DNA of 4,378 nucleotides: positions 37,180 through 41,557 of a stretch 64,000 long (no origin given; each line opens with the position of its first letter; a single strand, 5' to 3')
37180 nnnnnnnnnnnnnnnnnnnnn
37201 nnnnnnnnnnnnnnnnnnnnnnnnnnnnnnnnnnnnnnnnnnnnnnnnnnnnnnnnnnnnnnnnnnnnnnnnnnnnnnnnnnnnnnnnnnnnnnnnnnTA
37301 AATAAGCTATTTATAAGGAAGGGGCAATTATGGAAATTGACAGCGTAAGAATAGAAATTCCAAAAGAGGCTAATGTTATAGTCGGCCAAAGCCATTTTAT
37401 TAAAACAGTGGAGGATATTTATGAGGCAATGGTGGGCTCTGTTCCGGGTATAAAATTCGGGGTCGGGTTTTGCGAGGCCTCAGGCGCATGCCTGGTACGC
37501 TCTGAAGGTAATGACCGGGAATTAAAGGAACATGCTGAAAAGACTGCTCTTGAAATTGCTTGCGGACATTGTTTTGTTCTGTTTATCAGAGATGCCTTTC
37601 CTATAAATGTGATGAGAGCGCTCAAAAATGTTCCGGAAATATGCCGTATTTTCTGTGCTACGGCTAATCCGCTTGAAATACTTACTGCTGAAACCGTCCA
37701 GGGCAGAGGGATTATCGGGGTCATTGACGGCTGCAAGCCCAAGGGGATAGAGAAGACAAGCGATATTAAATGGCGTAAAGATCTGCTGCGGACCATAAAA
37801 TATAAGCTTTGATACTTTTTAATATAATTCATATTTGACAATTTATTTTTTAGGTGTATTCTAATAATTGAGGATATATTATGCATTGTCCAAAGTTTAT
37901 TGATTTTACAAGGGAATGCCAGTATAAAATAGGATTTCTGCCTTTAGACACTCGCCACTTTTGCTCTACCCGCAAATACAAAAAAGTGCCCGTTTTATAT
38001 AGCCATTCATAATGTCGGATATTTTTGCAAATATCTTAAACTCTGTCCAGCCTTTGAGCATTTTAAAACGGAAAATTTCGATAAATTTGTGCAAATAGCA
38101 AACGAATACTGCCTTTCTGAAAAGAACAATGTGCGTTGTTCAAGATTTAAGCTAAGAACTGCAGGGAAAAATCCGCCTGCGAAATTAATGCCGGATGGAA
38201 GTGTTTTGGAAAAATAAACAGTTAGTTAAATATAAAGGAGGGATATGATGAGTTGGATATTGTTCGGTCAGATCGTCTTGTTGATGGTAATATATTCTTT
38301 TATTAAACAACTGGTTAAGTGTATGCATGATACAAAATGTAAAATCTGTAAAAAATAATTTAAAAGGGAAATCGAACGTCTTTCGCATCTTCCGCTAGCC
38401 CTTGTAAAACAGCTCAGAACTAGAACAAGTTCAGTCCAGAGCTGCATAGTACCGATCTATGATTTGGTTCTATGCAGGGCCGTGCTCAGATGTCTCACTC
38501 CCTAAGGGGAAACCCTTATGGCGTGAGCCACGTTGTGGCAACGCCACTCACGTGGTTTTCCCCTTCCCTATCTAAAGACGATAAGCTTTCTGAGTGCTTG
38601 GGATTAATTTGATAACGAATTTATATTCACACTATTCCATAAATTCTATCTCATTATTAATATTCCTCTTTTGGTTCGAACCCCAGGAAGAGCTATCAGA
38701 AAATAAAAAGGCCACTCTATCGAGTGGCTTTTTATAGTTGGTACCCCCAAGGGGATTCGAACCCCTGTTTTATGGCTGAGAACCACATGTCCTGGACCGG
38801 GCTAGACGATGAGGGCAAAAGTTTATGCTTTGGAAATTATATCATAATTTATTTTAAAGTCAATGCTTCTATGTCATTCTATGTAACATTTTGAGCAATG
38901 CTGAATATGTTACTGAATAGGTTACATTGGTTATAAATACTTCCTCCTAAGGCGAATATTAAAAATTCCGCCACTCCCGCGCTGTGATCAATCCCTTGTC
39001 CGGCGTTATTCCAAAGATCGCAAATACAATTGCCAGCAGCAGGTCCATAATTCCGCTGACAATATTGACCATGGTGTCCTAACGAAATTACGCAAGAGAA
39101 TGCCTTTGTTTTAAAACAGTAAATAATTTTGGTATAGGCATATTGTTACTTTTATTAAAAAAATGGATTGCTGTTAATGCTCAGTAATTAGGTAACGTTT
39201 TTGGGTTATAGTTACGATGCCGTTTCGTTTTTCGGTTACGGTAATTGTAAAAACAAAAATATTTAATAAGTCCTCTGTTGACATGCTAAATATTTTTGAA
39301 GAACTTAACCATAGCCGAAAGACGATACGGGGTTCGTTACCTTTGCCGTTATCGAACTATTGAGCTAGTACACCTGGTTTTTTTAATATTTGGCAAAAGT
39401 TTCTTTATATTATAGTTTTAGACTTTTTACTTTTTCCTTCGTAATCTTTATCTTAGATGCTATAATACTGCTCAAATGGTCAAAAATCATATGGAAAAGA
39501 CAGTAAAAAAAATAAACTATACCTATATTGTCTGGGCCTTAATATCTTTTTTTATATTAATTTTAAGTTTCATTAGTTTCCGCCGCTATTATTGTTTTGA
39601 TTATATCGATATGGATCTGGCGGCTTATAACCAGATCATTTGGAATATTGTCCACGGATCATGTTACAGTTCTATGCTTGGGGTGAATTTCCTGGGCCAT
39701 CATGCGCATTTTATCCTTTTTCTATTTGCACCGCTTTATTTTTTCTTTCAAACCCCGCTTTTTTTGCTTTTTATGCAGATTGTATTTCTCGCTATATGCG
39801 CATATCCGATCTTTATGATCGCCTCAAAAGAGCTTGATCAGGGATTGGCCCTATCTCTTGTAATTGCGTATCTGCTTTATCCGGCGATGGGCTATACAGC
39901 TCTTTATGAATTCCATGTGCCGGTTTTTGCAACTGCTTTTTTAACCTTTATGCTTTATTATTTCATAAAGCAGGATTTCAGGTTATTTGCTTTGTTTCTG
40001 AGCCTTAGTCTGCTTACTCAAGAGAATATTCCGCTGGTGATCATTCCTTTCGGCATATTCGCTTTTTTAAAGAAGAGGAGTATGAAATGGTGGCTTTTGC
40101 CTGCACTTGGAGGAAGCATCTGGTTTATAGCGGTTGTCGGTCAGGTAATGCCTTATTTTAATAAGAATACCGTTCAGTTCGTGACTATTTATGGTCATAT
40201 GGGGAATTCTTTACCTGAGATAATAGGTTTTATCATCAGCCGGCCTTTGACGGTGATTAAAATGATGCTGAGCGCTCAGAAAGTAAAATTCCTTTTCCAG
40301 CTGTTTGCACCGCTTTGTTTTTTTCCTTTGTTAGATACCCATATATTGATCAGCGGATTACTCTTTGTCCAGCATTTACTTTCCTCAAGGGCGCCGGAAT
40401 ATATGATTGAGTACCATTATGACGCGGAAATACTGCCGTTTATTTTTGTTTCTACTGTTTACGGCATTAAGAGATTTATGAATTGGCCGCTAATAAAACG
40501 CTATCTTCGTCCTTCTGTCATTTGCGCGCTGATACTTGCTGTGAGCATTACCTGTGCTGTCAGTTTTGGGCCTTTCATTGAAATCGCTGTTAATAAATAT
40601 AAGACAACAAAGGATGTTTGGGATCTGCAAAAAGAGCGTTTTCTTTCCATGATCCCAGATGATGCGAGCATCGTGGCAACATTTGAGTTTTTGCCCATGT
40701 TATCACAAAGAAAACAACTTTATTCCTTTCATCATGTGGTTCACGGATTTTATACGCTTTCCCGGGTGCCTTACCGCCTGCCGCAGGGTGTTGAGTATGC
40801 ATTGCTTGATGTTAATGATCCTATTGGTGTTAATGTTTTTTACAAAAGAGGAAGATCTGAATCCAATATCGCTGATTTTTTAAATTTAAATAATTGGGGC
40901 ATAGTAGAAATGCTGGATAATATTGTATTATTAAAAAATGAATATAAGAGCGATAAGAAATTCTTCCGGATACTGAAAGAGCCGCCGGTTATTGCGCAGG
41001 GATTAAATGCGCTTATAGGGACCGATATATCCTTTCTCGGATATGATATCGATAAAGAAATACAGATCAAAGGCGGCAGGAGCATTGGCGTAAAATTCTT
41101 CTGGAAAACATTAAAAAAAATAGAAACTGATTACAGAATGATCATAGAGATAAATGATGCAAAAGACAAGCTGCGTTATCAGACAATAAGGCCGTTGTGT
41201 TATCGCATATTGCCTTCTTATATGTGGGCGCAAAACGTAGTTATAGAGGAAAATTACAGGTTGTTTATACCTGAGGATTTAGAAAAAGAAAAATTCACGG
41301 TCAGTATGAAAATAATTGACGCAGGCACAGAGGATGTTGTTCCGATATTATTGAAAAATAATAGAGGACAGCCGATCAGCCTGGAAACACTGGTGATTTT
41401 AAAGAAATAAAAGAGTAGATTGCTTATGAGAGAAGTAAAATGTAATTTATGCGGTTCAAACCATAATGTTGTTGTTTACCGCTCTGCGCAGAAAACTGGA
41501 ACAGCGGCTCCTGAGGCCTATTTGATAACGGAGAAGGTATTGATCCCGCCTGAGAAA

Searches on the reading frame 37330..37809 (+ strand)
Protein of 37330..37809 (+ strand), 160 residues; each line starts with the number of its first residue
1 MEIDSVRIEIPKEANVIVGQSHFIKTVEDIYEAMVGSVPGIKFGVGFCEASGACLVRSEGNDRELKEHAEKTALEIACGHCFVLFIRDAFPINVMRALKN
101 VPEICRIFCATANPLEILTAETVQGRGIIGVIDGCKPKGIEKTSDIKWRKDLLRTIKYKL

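Call 31: search_protein_families(library=pfam, proteins=[window:37330-37809:+], max_evalue=0.00001)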
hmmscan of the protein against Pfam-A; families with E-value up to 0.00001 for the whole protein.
window:37330-37809:+ (160 aa): 1 family
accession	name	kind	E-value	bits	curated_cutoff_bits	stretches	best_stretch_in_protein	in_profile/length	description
PF04008.19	Adenosine_kin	-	2.5e-73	245.4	25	1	6-159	1-154/154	Adenosine specific kinase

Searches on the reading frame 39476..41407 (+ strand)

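Call 31: search_protein_families(library=pfam, proteins=[window:39476-41407:+], max_evalue=0.00001)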
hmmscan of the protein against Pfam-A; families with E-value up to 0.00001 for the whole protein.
window:39476-41407:+ (644 aa): 1 family
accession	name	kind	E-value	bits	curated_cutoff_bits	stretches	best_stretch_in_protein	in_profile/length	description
PF09852.15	DUF2079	-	1.6e-58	199.4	28.2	1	38-484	2-458/459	Predicted membrane protein (DUF2079)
